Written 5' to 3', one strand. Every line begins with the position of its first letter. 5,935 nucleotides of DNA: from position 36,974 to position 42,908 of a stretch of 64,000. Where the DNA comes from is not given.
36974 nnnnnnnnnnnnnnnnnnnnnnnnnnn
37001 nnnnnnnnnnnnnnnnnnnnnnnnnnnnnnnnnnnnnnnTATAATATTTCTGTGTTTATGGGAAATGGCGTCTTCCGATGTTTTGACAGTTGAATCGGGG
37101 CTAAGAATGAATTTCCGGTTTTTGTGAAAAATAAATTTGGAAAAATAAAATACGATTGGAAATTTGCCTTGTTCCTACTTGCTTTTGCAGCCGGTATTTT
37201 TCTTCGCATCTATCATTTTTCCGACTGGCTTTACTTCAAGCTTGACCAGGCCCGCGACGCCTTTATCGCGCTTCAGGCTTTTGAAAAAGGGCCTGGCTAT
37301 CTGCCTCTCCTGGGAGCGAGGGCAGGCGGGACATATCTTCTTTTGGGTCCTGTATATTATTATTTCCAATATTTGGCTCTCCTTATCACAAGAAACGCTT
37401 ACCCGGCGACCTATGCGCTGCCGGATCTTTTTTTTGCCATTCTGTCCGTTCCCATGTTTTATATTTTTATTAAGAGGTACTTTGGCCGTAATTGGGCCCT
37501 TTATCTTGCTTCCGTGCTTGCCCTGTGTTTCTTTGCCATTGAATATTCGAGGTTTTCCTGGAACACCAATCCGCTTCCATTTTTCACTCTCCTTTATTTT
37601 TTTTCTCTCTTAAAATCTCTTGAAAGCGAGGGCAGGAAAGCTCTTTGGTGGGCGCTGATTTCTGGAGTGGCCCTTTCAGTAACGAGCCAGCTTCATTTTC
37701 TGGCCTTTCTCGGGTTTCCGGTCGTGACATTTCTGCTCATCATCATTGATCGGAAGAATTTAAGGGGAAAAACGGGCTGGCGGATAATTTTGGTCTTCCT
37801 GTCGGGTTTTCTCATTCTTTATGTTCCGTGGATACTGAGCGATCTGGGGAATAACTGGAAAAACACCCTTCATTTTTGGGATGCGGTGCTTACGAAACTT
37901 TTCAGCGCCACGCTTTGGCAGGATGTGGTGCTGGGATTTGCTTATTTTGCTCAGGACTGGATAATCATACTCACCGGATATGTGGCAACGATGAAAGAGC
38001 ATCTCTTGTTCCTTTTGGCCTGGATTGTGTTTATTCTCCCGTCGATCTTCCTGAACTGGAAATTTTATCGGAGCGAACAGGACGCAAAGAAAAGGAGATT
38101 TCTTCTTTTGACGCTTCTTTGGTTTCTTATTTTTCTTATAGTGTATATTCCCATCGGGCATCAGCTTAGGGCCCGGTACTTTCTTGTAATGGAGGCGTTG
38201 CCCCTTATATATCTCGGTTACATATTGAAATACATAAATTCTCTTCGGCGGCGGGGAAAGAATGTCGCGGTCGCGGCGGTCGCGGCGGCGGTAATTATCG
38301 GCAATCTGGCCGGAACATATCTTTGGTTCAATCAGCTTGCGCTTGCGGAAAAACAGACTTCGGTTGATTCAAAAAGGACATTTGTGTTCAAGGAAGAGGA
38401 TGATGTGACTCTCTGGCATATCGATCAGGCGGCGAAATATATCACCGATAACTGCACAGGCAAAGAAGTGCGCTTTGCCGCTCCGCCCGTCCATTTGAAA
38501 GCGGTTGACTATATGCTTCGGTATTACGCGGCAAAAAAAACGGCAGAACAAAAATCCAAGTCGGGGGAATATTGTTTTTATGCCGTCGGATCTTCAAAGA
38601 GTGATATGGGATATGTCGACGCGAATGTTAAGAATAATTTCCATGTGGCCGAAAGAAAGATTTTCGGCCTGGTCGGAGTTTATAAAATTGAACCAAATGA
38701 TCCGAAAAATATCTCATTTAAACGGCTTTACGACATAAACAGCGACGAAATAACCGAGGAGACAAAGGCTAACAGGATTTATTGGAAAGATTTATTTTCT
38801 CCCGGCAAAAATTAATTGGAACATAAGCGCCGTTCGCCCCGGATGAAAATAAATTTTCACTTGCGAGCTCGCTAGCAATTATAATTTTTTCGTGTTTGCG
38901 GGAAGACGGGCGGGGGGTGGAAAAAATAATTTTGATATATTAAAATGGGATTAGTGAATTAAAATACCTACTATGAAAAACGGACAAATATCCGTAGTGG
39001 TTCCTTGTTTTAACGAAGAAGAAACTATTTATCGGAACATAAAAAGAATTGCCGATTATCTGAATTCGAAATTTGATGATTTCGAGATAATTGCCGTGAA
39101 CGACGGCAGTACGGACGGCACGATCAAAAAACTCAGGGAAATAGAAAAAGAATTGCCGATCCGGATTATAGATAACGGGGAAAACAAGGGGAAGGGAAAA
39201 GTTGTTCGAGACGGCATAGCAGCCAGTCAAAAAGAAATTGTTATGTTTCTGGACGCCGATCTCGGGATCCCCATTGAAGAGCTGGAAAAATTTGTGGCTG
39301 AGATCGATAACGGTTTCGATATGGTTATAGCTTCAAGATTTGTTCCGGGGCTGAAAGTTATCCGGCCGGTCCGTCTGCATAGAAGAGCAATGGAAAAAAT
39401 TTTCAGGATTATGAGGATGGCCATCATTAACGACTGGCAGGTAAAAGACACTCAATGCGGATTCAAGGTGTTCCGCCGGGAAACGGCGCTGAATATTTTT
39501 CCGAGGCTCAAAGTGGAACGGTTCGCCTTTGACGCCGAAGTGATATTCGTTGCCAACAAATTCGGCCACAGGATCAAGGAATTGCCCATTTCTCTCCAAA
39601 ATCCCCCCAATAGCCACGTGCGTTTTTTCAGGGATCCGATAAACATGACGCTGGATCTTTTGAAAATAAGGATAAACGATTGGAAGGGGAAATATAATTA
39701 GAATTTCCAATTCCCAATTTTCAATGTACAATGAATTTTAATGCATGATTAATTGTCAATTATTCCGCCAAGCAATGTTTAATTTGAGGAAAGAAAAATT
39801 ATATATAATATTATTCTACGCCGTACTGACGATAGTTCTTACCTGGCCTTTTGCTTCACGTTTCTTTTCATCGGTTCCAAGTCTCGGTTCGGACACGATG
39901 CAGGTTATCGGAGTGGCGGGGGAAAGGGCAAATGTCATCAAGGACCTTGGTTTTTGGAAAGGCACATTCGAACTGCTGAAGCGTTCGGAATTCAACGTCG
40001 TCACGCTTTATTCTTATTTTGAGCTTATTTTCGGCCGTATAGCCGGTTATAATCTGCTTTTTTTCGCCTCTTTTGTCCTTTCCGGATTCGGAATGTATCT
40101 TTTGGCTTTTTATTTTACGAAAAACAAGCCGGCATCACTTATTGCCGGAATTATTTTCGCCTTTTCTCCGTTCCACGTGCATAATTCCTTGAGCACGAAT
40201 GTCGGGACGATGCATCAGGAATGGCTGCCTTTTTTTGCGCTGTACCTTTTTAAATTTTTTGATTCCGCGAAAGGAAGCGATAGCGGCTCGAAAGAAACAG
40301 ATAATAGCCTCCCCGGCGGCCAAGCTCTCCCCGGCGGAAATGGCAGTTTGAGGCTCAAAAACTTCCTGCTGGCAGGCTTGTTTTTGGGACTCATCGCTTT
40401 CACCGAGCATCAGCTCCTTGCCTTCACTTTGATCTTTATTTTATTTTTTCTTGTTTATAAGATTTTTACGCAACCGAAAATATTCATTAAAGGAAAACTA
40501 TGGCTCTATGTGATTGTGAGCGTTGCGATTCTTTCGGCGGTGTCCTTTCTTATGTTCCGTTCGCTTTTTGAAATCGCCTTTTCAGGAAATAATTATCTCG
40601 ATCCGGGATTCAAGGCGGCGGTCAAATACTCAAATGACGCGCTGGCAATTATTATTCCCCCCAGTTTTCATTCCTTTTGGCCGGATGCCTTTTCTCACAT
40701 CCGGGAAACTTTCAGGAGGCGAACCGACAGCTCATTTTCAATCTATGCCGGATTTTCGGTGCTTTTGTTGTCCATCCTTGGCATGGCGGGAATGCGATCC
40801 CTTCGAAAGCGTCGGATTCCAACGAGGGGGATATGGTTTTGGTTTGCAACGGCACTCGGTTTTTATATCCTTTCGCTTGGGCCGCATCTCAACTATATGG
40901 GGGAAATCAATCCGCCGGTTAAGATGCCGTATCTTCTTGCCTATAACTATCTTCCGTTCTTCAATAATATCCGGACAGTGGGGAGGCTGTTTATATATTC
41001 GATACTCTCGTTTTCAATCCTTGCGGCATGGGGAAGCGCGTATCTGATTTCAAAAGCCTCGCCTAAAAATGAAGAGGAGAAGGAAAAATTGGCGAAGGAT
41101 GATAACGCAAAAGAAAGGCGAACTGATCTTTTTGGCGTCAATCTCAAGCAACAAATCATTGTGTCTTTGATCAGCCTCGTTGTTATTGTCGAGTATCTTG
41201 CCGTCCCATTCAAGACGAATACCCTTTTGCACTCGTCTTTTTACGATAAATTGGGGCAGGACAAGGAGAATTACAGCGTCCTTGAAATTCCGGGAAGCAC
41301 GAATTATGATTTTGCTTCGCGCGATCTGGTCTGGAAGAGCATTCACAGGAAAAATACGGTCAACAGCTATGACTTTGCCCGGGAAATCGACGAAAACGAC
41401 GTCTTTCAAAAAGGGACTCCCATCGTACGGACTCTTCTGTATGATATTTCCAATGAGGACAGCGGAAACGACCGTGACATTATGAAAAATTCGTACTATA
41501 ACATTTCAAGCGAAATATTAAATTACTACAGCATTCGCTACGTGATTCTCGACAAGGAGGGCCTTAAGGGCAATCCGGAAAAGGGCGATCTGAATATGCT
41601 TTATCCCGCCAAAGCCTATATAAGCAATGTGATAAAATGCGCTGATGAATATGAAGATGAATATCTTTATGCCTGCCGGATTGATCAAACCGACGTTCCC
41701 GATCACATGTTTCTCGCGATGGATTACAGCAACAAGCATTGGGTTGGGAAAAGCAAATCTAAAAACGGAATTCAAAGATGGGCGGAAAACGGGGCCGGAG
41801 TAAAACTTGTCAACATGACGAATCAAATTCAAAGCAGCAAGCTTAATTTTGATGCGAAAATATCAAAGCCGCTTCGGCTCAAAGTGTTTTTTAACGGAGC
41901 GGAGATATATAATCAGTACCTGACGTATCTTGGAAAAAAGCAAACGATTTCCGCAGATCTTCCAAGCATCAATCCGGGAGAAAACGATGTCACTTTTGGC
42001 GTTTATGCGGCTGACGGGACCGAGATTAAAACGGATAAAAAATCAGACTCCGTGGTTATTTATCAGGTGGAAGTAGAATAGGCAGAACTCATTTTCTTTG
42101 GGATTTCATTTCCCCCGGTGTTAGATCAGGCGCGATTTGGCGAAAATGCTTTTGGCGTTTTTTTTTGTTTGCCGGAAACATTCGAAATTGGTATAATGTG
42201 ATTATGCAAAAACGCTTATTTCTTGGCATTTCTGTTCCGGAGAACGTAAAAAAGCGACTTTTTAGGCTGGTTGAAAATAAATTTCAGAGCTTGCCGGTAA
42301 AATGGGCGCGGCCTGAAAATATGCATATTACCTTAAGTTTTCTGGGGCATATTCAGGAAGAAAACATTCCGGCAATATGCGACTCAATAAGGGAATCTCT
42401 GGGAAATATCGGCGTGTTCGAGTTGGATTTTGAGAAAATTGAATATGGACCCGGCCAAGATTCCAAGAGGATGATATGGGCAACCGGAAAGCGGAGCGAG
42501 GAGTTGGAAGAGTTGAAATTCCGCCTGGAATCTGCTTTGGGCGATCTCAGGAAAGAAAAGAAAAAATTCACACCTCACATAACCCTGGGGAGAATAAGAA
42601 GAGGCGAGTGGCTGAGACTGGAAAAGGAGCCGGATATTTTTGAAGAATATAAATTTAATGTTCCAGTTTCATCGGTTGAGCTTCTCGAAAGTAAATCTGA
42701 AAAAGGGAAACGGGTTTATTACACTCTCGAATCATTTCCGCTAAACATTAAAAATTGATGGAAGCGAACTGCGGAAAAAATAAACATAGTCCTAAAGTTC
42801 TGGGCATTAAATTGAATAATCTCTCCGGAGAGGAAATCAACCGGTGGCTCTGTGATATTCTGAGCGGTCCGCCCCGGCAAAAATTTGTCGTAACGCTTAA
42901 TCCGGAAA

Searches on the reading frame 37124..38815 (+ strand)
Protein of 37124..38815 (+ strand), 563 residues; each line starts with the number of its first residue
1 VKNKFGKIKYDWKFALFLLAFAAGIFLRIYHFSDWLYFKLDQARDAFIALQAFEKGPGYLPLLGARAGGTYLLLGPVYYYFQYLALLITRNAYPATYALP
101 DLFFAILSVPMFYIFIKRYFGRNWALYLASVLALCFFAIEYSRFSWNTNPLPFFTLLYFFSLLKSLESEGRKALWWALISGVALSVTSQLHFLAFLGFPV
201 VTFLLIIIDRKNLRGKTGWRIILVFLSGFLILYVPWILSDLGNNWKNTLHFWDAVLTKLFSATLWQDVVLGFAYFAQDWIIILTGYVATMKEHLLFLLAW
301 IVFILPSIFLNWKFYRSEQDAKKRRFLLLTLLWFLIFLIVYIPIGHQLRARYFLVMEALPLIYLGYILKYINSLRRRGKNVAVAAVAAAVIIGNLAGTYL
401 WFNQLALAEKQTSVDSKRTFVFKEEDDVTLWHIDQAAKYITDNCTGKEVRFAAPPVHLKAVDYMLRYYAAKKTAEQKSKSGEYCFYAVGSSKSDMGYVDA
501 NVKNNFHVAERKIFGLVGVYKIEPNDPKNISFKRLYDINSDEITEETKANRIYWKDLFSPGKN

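Call 79: search_protein_families(library=pfam, proteins=[window:37124-38815:+], max_evalue=0.001)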
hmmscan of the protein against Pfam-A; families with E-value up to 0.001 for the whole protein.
window:37124-38815:+ (563 aa): 1 family
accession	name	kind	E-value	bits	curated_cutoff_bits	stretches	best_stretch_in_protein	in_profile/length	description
PF13231.12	PMT_2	-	8.2e-05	23.3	26.1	1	76-230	4-155/160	Dolichyl-phosphate-mannose-protein mannosyltransferase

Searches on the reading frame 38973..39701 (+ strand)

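Call 79: search_protein_families(library=pfam, proteins=[window:38973-39701:+], max_evalue=0.001)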
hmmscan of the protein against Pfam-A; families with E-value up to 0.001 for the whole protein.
window:38973-39701:+ (242 aa): 3 families
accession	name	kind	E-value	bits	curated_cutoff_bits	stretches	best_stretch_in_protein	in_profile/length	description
PF00535.33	Glycos_transf_2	-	1.3e-32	113.5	23.3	1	7-171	1-163/168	Glycosyl transferase family 2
PF13641.12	Glyco_tranf_2_3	-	2.2e-08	34.8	27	1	6-114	3-115/230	Glycosyltransferase like family 2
PF10111.15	Glyco_tranf_2_2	-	1.1e-06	28.8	27.3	1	7-109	1-104/276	Glycosyltransferase like family 2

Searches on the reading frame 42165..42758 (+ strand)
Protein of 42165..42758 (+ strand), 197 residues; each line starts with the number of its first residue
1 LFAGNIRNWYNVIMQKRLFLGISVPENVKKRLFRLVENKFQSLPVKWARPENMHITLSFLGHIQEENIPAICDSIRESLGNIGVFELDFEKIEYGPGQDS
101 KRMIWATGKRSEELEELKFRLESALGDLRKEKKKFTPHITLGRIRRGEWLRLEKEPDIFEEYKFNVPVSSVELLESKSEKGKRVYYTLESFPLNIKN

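Call 79: search_protein_families(library=pfam, proteins=[window:42165-42758:+], max_evalue=0.001)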
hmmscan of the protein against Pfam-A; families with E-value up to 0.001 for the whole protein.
window:42165-42758:+ (197 aa): 4 families
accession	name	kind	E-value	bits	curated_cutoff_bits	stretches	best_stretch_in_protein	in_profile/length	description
PF02834.22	LigT_PEase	-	2.5e-20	72.9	23.3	2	23-105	2-87/87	LigT like Phosphoesterase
PF13563.12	2_5_RNA_ligase2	-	4.2e-11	43.5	27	1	47-176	20-148/152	2'-5' RNA ligase superfamily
PF09749.15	HVSL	-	1.5e-06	28.3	26.8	1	39-123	74-164/242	Uncharacterised conserved protein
PF10469.15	AKAP7_NLS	-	0.00011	22.6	24.4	1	39-190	28-205/208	AKAP7 2'5' RNA ligase-like domain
